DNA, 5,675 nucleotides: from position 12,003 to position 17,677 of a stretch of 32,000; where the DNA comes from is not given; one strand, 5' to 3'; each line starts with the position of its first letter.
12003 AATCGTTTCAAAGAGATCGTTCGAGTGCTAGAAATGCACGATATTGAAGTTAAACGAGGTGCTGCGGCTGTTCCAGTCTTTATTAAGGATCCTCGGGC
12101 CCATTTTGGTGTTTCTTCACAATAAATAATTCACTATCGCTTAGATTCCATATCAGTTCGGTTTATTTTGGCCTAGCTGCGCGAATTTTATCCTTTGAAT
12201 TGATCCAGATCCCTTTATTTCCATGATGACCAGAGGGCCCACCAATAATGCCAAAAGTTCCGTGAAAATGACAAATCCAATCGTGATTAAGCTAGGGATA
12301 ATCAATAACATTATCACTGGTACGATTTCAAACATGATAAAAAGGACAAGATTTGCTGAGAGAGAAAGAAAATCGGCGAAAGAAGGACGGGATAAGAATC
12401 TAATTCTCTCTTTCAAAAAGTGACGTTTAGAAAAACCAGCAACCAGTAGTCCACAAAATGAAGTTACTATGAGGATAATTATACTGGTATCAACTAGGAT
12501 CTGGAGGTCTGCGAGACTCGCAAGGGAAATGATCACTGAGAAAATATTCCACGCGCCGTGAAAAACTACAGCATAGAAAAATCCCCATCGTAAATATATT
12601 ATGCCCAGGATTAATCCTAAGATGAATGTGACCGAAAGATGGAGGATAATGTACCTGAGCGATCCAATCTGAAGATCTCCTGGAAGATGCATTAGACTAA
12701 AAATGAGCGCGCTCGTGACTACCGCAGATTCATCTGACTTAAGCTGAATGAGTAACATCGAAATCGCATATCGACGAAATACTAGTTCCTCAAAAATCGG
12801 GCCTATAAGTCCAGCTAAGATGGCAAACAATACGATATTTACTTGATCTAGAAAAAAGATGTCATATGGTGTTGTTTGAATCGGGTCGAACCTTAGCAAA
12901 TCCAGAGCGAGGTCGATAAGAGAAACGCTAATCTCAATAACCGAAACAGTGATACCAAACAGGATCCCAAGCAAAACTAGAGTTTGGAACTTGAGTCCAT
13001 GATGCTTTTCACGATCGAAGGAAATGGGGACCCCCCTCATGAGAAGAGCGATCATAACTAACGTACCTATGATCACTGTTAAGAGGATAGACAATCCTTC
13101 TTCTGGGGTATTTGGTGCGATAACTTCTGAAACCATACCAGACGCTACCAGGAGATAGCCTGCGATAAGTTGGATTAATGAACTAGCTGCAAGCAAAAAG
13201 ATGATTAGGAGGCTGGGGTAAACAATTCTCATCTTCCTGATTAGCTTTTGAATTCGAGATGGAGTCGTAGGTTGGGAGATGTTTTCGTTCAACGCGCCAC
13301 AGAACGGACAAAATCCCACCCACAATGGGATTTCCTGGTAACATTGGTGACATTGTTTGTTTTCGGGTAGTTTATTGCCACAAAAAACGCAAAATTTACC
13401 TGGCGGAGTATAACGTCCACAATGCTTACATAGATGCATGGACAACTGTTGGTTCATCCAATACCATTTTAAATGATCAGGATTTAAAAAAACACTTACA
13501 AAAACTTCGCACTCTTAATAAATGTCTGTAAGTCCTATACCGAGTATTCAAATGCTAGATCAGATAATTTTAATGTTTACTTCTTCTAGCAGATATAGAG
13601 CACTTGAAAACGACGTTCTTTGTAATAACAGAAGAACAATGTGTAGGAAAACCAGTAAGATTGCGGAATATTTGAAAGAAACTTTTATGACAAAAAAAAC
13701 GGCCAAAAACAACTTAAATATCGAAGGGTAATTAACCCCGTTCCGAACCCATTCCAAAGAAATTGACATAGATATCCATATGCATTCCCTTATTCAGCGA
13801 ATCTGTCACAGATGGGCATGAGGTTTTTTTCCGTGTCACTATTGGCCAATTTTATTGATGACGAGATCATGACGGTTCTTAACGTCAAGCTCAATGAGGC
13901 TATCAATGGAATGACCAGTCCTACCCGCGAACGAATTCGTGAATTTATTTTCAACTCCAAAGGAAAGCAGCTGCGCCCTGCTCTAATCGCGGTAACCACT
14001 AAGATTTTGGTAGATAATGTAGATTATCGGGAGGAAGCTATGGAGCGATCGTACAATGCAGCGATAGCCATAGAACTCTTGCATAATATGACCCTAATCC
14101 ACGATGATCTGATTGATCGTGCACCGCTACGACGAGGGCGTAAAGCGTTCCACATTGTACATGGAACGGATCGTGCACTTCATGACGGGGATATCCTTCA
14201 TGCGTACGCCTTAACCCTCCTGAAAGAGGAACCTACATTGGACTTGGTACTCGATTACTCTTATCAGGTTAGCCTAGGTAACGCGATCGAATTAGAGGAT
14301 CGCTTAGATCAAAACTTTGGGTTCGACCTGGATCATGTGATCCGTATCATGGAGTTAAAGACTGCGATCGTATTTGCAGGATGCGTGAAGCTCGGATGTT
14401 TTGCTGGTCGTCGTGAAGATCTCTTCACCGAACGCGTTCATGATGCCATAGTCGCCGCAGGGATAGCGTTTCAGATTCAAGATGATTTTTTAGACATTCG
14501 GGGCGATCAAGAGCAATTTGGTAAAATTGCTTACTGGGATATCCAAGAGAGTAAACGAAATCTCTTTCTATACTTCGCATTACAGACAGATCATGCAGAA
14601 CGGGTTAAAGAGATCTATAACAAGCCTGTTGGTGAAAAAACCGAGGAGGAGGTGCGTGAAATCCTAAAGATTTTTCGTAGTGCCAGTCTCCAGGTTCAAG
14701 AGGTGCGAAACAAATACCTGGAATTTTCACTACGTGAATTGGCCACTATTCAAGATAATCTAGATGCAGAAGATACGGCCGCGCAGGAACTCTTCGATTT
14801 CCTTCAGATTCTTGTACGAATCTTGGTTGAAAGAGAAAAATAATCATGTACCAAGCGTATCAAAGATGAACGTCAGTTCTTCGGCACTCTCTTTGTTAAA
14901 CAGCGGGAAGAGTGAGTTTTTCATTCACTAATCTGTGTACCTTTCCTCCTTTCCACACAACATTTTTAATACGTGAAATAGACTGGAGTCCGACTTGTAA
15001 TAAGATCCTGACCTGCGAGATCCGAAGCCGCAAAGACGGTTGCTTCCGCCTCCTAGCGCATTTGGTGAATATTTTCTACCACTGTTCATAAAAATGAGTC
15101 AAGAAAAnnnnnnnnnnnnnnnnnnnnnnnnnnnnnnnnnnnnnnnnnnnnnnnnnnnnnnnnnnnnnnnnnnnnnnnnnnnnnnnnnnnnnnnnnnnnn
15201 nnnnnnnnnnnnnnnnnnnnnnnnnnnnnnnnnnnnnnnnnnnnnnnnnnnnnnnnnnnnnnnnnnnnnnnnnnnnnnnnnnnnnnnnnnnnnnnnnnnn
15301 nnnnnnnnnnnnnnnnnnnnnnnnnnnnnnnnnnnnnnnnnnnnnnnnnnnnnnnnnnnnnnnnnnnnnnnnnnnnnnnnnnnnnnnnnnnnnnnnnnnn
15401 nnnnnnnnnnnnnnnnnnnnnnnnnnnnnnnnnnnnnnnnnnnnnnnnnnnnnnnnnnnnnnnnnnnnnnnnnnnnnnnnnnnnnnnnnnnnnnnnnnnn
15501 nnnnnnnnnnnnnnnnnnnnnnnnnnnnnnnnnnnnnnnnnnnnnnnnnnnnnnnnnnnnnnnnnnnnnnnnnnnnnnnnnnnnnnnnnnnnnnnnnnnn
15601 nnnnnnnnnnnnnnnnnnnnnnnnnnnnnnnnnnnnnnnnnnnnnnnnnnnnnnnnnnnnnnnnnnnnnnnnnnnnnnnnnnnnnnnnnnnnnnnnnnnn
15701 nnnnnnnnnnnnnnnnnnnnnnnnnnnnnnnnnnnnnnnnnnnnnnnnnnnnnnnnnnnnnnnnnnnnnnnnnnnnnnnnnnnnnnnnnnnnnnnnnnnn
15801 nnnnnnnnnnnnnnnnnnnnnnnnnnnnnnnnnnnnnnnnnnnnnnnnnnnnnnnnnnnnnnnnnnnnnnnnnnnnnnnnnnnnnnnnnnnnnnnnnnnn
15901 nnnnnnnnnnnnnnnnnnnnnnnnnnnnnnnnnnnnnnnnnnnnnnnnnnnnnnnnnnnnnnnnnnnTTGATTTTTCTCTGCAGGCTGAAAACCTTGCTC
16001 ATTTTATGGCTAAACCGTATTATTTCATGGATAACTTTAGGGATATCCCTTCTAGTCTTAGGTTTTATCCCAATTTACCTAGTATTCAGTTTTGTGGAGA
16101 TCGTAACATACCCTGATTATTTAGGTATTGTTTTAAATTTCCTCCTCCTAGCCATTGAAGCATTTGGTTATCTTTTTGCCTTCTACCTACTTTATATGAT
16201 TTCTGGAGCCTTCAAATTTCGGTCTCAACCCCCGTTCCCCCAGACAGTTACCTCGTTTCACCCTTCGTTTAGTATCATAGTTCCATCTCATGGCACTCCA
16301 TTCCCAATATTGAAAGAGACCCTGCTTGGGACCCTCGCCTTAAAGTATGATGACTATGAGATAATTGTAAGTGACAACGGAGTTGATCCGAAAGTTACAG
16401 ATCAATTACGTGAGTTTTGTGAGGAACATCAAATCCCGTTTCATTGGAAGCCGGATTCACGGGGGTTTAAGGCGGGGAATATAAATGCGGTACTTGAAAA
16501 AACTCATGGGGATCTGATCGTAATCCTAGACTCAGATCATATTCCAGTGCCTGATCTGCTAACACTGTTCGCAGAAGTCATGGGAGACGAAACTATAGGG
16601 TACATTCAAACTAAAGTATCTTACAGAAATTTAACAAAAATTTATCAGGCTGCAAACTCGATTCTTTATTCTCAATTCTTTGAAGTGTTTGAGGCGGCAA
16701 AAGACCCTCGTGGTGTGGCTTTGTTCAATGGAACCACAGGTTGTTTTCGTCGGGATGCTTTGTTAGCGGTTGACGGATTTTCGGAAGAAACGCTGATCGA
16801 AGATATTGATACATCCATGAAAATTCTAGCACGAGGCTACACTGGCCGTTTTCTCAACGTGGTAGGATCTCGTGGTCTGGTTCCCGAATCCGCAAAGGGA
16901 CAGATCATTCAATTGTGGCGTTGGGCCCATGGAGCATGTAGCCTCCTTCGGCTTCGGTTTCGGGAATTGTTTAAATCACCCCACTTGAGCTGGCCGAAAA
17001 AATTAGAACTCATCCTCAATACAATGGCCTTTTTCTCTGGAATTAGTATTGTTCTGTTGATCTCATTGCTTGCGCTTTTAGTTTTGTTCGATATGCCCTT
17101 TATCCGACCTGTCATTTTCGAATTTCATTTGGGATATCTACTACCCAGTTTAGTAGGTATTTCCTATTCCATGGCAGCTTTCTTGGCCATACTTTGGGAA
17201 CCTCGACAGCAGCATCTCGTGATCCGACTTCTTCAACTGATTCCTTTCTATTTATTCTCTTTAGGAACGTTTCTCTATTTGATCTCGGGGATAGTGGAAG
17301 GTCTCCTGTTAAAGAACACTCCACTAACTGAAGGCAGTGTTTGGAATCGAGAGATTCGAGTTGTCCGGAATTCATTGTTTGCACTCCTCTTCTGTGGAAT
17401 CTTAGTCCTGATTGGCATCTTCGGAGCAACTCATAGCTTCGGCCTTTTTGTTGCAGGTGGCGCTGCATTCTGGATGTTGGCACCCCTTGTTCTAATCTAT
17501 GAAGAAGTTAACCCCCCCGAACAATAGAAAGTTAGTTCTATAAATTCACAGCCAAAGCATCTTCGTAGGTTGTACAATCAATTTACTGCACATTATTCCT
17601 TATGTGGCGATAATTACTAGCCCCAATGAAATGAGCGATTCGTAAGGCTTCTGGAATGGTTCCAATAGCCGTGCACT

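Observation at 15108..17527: RHH fused to a pseudo-nucleotidyltransferase: a candidate nucleotide-sugar-sensing transcription factor coupled to a cellulose-synthase-like GT2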

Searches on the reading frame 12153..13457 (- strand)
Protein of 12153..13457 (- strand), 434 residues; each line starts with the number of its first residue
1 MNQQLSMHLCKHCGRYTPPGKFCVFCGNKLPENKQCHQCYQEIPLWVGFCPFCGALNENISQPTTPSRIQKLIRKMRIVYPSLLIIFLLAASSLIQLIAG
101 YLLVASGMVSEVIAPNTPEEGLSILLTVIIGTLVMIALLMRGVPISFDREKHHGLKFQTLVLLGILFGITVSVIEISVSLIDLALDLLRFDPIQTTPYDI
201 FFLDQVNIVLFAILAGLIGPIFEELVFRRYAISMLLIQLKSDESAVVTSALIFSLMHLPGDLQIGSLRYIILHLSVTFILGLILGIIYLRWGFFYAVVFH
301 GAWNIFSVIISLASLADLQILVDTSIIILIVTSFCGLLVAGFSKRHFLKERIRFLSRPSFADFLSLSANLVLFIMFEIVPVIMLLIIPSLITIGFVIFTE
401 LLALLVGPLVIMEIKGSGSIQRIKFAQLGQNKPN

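Call 3: search_protein_families(library=pfam, proteins=[window:12153-13457:-], max_evalue=0.1)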
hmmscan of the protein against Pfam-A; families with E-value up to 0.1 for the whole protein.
window:12153-13457:- (434 aa): 5 families
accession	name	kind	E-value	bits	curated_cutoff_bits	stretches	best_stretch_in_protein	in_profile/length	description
PF02517.21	Rce1-like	-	8.6e-16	58.4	22.4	1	207-306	3-93/93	Type II CAAX prenyl endopeptidase Rce1-like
PF12773.13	DZR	-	0.00012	22.7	27.3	1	10-54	1-45/45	Double zinc ribbon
PF10571.15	UPF0547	-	0.002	18.6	29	1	34-54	1-21/26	Uncharacterised protein family UPF0547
PF13240.11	Zn_Ribbon_1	-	0.0024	18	25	1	36-55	2-21/23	zinc-ribbon domain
PF18912.6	DZR_2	-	0.089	13.1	27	1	22-56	9-45/56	Double zinc ribbon domain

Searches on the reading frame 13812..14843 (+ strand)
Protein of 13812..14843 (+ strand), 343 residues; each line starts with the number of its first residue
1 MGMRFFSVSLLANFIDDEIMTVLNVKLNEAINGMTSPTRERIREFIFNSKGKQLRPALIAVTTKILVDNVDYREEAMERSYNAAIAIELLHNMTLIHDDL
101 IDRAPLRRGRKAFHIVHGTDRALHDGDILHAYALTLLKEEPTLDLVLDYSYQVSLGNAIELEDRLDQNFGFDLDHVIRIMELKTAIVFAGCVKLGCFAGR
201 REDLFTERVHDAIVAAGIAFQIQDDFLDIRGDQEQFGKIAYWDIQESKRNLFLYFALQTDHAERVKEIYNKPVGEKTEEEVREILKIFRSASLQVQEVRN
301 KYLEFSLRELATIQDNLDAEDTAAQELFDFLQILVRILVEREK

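Call 3: search_protein_families(library=pfam, proteins=[window:13812-14843:+], max_evalue=0.1)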
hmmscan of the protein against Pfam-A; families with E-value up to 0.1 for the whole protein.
window:13812-14843:+ (343 aa): 1 family
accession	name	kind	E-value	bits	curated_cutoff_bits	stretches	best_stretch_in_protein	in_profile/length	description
PF00348.22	polyprenyl_synt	-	2.4e-51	174.8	27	1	43-286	8-249/251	Polyprenyl synthetase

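Call 55: search_protein_families(library=ncbifam, proteins=[window:13812-14843:+], max_evalue=0.001)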
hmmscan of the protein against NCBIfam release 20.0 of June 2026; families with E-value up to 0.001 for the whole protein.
window:13812-14843:+ (343 aa): 16 families
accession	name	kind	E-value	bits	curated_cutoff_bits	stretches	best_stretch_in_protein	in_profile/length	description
NF041003.1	GGPP_syn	equivalog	3.1e-43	148.1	500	1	17-330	7-320/326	geranylgeranyl diphosphate synthase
NF041169.1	f2_encap_cargo4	exception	9e-41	140.2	450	1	24-317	13-316/334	family 2 encapsulin nanocompartment cargo protein polyprenyl transferase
NF040698.1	IdsA_Meth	equivalog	2.9e-33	115.5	468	1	23-315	14-309/328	short chain isoprenyl diphosphate synthase IdsA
TIGR02748.1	GerC3_HepT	equivalog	9.6e-33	113.6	456.55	1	14-316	8-301/319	heptaprenyl diphosphate synthase component II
NF045485.1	FPPsyn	subfamily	2.7e-28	99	275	1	20-258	5-249/288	farnesyl diphosphate synthase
NF045628.1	HxpDPsynlarge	equivalog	6.7e-26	91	500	1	24-316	9-293/311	hexaprenyl-diphosphate synthase large subunit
NF042417.1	NPPPS_Mycobact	equivalog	7.7e-26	90.9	600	1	44-316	49-317/335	nonaprenyl/(2E,6E)-farnesyl/geranylgeranyl diphosphat synthase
TIGR02749.1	prenyl_cyano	equivalog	2.4e-24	85.9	383.2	1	10-315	5-303/322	solanesyl diphosphate synthase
NF045549.1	GGPPsyn_IdsB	equivalog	5.5e-23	81.6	475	1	49-293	63-306/346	geranylgeranyl diphosphate synthase IdsB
NF045685.1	GGPPSynCrtE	equivalog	2.7e-22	79.2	460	1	40-257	32-253/293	geranylgeranyl diphosphate synthase CrtE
NF040789.2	gerfarn_diphsyn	equivalog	6.9e-21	74.8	560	1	44-294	39-304/345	geranylfarnesyl diphosphate synthase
NF040627.1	GFPS_Meth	equivalog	1.1e-20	74.3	600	1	24-229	13-210/285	geranylfarnesyl diphosphate synthase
NF008140.0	PRK10888.1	equivalog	3.6e-18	65.9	412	1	40-268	33-255/323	octaprenyl diphosphate synthase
NF007877.0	PRK10581.1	equivalog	3.6e-18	65.8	321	1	51-251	44-250/299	(2E,6E)-farnesyl diphosphate synthase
NF040936.1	hexpp_archaea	equivalog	1.3e-17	64.1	400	1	50-283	40-249/275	hexaprenyl pyrophosphate synthase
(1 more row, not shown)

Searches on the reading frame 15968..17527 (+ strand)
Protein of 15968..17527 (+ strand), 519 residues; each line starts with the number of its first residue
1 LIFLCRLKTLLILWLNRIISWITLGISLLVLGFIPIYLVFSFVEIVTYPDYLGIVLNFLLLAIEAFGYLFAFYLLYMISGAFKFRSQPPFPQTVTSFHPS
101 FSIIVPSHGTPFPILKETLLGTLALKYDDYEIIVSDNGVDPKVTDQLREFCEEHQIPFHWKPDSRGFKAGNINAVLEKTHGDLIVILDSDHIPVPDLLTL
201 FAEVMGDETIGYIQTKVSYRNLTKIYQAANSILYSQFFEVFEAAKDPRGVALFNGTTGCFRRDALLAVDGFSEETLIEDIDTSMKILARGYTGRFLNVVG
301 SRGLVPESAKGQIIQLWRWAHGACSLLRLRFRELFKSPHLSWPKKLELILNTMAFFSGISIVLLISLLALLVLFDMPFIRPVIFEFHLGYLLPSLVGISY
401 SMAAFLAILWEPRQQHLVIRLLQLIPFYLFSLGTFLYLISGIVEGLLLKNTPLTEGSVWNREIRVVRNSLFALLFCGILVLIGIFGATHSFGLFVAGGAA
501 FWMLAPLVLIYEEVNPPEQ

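Call 3: search_protein_families(library=pfam, proteins=[window:15968-17527:+], max_evalue=0.1)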
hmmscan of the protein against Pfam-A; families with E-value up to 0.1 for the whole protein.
window:15968-17527:+ (519 aa): 6 families
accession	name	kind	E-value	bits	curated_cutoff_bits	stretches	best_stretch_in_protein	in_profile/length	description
PF13632.12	Glyco_trans_2_3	-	2.7e-18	66.9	27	1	183-373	1-195/198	Glycosyl transferase family group 2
PF13641.12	Glyco_tranf_2_3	-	3.2e-18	67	27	1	99-321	1-229/230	Glycosyltransferase like family 2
PF00535.33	Glycos_transf_2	-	8e-17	62.1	23.3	1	102-265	1-164/168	Glycosyl transferase family 2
PF13506.12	Glyco_transf_21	-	1.5e-07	31.5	21.7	1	168-319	18-172/174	Glycosyl transferase family 21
PF03552.20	Cellulose_synt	-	0.0018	17.3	24.7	1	275-410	421-557/722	Cellulose synthase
PF10111.15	Glyco_tranf_2_2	-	0.0056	16.6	27.3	1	115-233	15-134/276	Glycosyltransferase like family 2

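Call 23: search_solved_structures(query=window:15968-17527:+, max_evalue=0.001, show_alignments=1)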
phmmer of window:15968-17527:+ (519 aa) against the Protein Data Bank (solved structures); distinct sequences matched with E-value up to 0.001: 8.
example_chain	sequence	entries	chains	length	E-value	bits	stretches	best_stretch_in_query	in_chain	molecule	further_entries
7lby_A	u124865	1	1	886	4.9e-26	94.8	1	28-396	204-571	Cellulose synthase catalytic subunit [UDP-forming]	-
9b8v_E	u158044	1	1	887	5e-26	94.8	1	28-396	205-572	Cellulose synthase catalytic subunit [UDP-forming]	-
9fmv_A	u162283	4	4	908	5.3e-26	94.7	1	28-396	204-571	Cellulose synthase catalytic subunit [UDP-forming]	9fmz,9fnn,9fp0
5ej1_A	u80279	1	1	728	7.8e-25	90.9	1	55-404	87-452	Putative cellulose synthase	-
4hg6_A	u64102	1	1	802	1.1e-24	90.4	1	55-404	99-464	Cellulose Synthase Subunit A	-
4p00_A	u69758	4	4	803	1.1e-24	90.4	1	55-404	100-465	Cellulose Synthase A subunit | Cellulose Synthase subunit A | Putative cellulose synthase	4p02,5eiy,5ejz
6yv7_A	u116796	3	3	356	1.3e-09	40.7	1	85-292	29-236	Glycosyl transferase, family 2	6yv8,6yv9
6yv7_B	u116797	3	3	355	1.4e-09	40.5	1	87-292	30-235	Glycosyl transferase, family 2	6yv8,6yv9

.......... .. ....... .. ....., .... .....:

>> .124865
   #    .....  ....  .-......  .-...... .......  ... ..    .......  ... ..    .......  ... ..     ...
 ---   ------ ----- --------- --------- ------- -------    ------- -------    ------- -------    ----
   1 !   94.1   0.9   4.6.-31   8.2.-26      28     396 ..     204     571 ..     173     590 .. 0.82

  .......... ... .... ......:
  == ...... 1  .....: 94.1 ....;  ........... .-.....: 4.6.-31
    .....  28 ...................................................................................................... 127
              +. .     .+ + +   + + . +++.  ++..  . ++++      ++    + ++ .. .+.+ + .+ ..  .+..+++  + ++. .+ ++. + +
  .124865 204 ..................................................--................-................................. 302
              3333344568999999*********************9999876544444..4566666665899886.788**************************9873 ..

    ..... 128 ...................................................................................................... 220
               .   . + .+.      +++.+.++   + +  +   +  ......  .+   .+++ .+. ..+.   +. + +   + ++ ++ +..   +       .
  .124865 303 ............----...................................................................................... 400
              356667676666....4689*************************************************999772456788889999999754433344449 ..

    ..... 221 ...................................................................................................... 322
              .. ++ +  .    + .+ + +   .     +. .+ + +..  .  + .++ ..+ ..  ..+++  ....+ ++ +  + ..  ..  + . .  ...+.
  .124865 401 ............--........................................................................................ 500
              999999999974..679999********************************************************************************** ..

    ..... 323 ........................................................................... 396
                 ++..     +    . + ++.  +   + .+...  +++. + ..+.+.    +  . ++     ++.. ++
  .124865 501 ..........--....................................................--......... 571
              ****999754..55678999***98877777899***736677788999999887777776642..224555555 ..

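Call 55: search_protein_families(library=ncbifam, proteins=[window:15968-17527:+], max_evalue=0.001)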
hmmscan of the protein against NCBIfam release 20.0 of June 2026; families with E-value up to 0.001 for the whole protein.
window:15968-17527:+ (519 aa): 11 families
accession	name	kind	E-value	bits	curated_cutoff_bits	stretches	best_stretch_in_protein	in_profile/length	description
TIGR03030.1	CelA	equivalog_domain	2.7e-41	141.4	699.1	1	34-396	68-451/714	UDP-forming cellulose synthase catalytic subunit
NF008558.0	PRK11498.1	equivalog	8.1e-35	120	992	1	28-399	204-574/872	UDP-forming cellulose synthase catalytic subunit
TIGR03937.1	PgaC_IcaA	equivalog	6.4e-20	71.5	422.3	1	91-405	37-352/407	poly-beta-1,6-N-acetyl-D-glucosamine synthase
NF041875.1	EPS_EpsD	equivalog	3.6e-08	33.2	370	1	124-292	25-195/325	exopolysaccharide biosynthesis glycosyltransferase EpsD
TIGR04242.1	nodulat_NodC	equivalog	4.9e-08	32.3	550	1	94-378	43-335/395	chitooligosaccharide synthase NodC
TIGR03965.1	mycofact_glyco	equivalog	1.8e-07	30.4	280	1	91-292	67-269/467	mycofactocin biosynthesis glycosyltransferase MftF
NF050050.1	ProtGlycPglI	equivalog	1.6e-06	27.7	500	1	99-196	2-99/306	GalNAc(5)-diNAcBac-PP-undecaprenol beta-1,3-glucosyltransferase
NF053846.1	glyco_with_XrtP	equivalog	1.8e-06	26.9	520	0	273-438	248-411/440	XrtP-associated glycosyltransferase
NF038299.1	EPS_HpsN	equivalog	1.9e-05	23.8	425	1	99-220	1-122/317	hormogonium polysaccharide biosynthesis glycosyltransferase HpsN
NF047683.1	TeichurnBiosyTuaG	equivalog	7.7e-05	22.4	400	1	96-234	3-145/252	teichuronic acid biosynthesis protein TuaG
TIGR03472.1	HpnI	equivalog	0.0001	21.2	310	1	74-286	16-235/373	bacteriohopanetetrol glucosamine biosynthesis glycosyltransferase HpnI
